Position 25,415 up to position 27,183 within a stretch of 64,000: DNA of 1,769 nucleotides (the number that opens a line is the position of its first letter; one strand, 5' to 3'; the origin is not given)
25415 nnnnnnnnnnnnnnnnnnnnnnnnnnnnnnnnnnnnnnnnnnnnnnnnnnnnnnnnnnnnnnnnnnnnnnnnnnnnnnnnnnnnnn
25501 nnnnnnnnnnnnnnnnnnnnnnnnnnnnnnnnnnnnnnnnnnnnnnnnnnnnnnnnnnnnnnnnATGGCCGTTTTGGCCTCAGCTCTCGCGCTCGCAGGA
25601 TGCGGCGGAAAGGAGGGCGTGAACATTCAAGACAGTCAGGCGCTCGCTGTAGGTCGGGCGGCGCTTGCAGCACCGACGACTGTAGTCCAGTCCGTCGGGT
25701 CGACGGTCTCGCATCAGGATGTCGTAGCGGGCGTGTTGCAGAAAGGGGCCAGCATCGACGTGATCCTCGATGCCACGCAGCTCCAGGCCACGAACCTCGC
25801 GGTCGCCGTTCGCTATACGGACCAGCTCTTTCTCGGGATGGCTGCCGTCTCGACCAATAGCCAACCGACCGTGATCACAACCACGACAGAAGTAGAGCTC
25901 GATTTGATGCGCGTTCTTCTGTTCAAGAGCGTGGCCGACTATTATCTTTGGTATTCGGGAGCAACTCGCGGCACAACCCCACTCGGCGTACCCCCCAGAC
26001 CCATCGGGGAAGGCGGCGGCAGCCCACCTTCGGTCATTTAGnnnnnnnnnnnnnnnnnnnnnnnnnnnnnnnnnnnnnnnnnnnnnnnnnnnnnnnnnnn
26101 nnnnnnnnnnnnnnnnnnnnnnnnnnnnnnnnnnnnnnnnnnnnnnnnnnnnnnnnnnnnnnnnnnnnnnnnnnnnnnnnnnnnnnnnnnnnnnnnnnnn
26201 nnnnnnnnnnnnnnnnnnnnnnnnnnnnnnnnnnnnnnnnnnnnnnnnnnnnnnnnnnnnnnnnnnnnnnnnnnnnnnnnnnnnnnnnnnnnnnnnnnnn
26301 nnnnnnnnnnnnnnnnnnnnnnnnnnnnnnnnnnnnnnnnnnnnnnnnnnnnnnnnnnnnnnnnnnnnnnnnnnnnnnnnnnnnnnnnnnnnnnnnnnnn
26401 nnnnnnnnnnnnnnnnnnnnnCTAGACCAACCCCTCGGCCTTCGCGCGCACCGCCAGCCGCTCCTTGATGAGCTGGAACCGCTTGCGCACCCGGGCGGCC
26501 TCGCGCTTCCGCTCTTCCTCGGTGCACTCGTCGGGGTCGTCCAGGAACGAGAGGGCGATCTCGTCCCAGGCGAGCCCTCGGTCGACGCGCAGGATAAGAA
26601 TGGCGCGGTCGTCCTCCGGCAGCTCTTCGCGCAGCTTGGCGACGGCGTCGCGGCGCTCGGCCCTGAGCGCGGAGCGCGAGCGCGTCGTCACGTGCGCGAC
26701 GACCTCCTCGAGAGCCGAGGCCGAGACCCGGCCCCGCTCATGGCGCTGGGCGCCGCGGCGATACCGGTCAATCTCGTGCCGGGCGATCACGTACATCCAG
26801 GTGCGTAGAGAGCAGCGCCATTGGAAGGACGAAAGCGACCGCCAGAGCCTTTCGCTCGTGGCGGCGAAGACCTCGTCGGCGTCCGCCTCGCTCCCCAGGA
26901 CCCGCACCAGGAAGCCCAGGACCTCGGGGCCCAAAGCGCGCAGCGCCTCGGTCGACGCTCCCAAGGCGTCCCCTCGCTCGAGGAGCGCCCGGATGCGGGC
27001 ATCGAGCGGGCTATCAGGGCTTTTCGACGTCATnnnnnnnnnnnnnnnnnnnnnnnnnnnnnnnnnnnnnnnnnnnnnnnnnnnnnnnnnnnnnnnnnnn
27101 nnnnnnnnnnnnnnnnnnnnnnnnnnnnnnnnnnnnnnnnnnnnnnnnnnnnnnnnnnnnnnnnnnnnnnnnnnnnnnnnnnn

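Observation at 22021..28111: Kinase-linked ECF-like sigma factors flanking two paralogous orphan envelope proteins and a Cys-less caspase homolog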

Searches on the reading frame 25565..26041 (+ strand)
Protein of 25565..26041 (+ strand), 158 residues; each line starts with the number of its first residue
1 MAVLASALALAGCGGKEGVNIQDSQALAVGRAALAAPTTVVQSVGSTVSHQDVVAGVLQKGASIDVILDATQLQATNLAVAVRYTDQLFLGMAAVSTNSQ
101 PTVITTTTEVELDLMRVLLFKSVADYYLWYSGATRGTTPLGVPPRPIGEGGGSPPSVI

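Call 3: search_protein_families(library=pfam, proteins=[window:25565-26041:+], max_evalue=0.01)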
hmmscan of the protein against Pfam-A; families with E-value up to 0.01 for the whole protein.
window:25565-26041:+ (158 aa): 0 families

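Call 9: find_homologous_proteins(query=window:25565-26041:+, max_evalue=0.01)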
Query window:25565-26041:+ (158 aa): 1 proteins with E <= 0.01 among 920 candidates.
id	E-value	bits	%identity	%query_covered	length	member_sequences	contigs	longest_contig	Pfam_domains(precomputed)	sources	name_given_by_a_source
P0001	1.9e-92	325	100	100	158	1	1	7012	-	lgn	-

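Call 10: search_protein_families(library=ncbifam, proteins=[window:25565-26041:+], max_evalue=0.01)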
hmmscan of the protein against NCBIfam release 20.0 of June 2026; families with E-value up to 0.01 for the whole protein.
window:25565-26041:+ (158 aa): 1 family
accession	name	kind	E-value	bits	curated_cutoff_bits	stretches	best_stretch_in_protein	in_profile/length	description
NF003782.0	PRK05371.1-3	subfamily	0.0028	16.1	711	1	2-74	14-87/648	Xaa-Pro dipeptidyl-peptidase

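Call 12: find_encoding_contigs(protein=P0001, flank=10000)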
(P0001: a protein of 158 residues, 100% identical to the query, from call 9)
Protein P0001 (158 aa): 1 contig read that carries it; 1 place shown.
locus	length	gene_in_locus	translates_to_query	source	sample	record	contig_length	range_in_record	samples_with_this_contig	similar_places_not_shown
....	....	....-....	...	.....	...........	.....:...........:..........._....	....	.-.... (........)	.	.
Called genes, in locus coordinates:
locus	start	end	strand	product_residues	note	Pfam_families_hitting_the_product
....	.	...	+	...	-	?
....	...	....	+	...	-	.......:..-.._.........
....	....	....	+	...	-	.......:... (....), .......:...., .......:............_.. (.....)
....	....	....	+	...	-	-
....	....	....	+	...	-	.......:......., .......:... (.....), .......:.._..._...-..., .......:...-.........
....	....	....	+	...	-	-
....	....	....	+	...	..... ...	-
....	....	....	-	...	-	?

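Call 21: search_protein_representatives(alignment_id=A1)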
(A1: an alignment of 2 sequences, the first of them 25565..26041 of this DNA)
Query: 2 sequences, 169 profile positions. Proteins with E-value up to 0.001 (for the whole library): 6; up to 1e-10: 6; up to 1e-30: 2. The best 6 are listed.
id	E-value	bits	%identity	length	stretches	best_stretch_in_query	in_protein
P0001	1.3e-85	302.0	-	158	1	15-169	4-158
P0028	1.6e-83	295.2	-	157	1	1-169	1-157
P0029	1.4e-22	96.8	-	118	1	52-162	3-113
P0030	3.2e-15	72.9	-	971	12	140-164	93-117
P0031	1.6e-12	64.1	-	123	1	67-168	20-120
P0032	4.9e-11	59.3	-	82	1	92-164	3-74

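Call 23: find_encoding_contigs(protein=P0031, flank=10000, max_places=4)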
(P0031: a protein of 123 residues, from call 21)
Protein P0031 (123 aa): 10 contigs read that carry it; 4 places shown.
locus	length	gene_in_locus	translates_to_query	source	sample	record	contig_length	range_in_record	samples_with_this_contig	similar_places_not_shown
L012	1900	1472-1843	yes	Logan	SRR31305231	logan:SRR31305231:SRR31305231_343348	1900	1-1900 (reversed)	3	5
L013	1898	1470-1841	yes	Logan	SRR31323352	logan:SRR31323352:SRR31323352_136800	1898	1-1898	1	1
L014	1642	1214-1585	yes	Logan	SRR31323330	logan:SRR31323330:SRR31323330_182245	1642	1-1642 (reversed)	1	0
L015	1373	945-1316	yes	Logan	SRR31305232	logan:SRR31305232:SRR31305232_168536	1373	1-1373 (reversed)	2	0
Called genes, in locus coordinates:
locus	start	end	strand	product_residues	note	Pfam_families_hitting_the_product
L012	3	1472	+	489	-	?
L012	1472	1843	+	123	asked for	-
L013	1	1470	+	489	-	?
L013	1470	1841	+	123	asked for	-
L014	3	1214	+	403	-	?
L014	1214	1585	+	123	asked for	-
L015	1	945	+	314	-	?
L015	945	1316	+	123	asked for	-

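Call 24: find_encoding_contigs(protein=P0032, flank=10000, max_places=4)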
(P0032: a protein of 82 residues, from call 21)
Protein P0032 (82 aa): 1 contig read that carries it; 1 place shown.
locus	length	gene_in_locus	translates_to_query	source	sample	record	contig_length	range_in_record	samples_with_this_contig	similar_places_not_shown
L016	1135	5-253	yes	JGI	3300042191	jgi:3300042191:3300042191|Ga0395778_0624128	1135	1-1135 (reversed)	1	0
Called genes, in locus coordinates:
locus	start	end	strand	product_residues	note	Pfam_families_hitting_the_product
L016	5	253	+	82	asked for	-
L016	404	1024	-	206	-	PF04542:Sigma70_r2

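Call 25: find_encoding_contigs(protein=P0029, flank=10000, max_places=6)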
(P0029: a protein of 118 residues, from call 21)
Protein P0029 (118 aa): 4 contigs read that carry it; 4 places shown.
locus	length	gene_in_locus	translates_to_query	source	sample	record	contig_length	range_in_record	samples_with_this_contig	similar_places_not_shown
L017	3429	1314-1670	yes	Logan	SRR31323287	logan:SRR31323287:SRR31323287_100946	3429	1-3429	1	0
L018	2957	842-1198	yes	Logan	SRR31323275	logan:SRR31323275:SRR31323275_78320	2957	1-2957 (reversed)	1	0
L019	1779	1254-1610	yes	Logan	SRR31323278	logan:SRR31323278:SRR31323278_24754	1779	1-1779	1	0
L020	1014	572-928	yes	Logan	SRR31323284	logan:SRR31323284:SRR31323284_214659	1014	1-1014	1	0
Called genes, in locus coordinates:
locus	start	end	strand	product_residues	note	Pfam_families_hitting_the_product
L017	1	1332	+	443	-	?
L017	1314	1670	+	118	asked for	-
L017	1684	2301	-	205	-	PF04542:Sigma70_r2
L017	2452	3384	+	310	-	PF00656:Peptidase_C14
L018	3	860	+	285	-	?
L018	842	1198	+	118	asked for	-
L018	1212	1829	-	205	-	PF04542:Sigma70_r2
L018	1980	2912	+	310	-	PF00656:Peptidase_C14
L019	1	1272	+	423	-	?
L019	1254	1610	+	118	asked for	-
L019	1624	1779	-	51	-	?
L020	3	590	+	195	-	?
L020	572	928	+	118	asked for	-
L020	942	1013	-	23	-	?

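Call 31: find_encoding_contigs(protein=P0028, flank=10000, max_places=3)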
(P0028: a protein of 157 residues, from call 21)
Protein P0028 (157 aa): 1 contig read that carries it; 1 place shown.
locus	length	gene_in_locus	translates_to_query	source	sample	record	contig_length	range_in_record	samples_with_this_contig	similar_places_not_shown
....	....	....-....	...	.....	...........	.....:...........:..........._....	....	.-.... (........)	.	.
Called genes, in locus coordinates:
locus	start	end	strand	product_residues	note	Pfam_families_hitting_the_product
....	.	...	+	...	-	?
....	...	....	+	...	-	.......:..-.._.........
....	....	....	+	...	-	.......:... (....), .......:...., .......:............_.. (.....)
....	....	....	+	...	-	-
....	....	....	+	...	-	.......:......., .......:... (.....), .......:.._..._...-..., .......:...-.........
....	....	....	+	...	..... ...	-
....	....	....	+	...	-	-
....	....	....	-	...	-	?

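Call 75: search_protein_families(library=padloc, proteins=[window:25565-26041:+], max_evalue=0.01)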
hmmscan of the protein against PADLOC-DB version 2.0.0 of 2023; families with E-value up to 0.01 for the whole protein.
window:25565-26041:+ (158 aa): 0 families

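Call 86: predict_structure(alignment_id=A4)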
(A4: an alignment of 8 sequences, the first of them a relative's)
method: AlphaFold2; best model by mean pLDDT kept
length: 118 residues; sequences in the alignment: 8
mean_pLDDT: 87.0   pTM: 0.79
mean pLDDT of the five models: 87.0, 81.0, 81.0, 79.4, 78.7
residues with pLDDT >= 90: 75; 70-90: 33; 50-70: 7; < 50: 3
segments of 3 or more residues with pLDDT < 50: 116-118
pLDDT, mean of each block of 10 residues (from residue 1): 90 92 93 87 85 88 89 94 93 84 89 52
secondary structure, 60 per line:
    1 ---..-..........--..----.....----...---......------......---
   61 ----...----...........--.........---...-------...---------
elements in order: E7-11 E25-29 E40-45 E52-57 E65-67 E77-82 H85-93 E107-109

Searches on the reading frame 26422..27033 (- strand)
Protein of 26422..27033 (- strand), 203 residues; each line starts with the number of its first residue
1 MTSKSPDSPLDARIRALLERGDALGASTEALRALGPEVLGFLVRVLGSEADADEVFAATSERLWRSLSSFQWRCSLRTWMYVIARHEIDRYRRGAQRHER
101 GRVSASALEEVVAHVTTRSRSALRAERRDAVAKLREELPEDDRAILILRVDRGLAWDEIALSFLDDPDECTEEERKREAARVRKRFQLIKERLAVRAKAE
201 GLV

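Call 3: search_protein_families(library=pfam, proteins=[window:26422-27033:-], max_evalue=0.01)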
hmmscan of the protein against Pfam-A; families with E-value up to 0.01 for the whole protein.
window:26422-27033:- (203 aa): 3 families
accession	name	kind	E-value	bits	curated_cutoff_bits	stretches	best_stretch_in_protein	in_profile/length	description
PF04542.20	Sigma70_r2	-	5.3e-12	45.8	24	1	32-97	3-70/71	Sigma-70 region 2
PF22029.2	PhyR_sigma2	-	0.0029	18.1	27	1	46-83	16-53/55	Sigma2 domain of PhyR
PF08281.18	Sigma70_r4_2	-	0.0039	17.2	25.7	0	131-160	4-33/54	Sigma-70, region 4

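Call 10: search_protein_families(library=ncbifam, proteins=[window:26422-27033:-], max_evalue=0.01)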
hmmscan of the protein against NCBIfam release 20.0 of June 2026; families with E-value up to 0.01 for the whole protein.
window:26422-27033:- (203 aa): 53 families (the best 25 are shown)
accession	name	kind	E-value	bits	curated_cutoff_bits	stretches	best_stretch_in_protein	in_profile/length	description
TIGR02937.1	sigma70-ECF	superfamily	5.6e-16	58.6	42.9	1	31-160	7-140/165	sigma-70 family RNA polymerase sigma factor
NF009166.1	PRK12513.1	equivalog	2.9e-15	56.5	206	1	38-161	35-162/193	RNA polymerase sigma factor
TIGR02989.1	Sig-70_gvs1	subfamily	1.8e-13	50.7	124.55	1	30-161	6-134/158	RNA polymerase sigma-70 factor, Rhodopirellula/Verrucomicrobium family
NF007222.0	PRK09640.1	equivalog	3.8e-12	46.1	194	1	32-161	33-158/188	RNA polymerase sigma factor SigX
NF009176.0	PRK12524.1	equivalog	2.1e-10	40.7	264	1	14-160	16-159/196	RNA polymerase sigma factor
NF006089.0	PRK08241.1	subfamily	2.2e-10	40.1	240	1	29-114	26-112/343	RNA polymerase subunit sigma-70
TIGR02985.1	Sig70_bacteroi1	subfamily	4e-09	36.9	126.4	1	36-160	12-137/162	RNA polymerase sigma-70 factor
NF007230.0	PRK09648.1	subfamily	4.3e-09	36.4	209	1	75-160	81-164/195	RNA polymerase sigma factor ShbA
NF008888.0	PRK11922.1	equivalog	5.3e-09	36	204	1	45-161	50-172/231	RNA polymerase sigma factor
TIGR02950.1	SigM_subfam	subfamily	1.3e-08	34.8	147.95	1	35-187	10-155/159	RNA polymerase sigma factor, SigM family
NF009172.0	PRK12519.1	subfamily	2.2e-08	33.8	222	1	35-168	39-171/194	RNA polymerase sigma factor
NF009195.0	PRK12543.1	subfamily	3e-08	33.4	197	1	46-168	41-160/192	RNA polymerase sigma factor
NF058625.1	sigma_PG0214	equivalog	9.6e-08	31.9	130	1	38-160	17-136/170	GFO_1088 family ECF-type sigma factor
NF007220.0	PRK09639.1-5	equivalog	1.4e-07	31.5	260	1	38-160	16-139/181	RNA polymerase sigma factor SigX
TIGR02952.1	Sig70_famx2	equivalog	1.5e-07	31.5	206.45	1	46-160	32-145/170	ECF subfamily RNA polymerase sigma factor, BldN family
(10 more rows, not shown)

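Call 44: list_cluster_members(proteins=[P0002, P0028, P0001, window:26422-27033:-, window:22598-24637:+])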
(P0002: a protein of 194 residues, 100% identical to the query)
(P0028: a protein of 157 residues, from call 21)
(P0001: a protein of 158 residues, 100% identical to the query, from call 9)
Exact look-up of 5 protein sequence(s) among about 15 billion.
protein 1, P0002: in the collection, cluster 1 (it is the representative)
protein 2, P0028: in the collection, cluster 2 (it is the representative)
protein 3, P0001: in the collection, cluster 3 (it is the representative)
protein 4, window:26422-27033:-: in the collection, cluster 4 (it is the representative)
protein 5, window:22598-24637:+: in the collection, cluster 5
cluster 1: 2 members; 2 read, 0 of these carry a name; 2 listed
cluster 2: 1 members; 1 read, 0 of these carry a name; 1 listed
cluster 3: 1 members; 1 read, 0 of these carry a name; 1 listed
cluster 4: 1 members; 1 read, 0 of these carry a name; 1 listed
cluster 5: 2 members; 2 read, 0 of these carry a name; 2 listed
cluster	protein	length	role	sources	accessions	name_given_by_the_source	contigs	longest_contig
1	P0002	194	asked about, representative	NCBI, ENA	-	-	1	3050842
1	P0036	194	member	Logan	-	-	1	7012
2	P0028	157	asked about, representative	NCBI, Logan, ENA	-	-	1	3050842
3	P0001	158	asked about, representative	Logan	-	-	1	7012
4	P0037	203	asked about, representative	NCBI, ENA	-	-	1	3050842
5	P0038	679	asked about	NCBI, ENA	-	-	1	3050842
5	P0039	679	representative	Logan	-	-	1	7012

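Call 75: search_protein_families(library=padloc, proteins=[window:26422-27033:-], max_evalue=0.01)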
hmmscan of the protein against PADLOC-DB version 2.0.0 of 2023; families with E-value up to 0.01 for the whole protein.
window:26422-27033:- (203 aa): 0 families
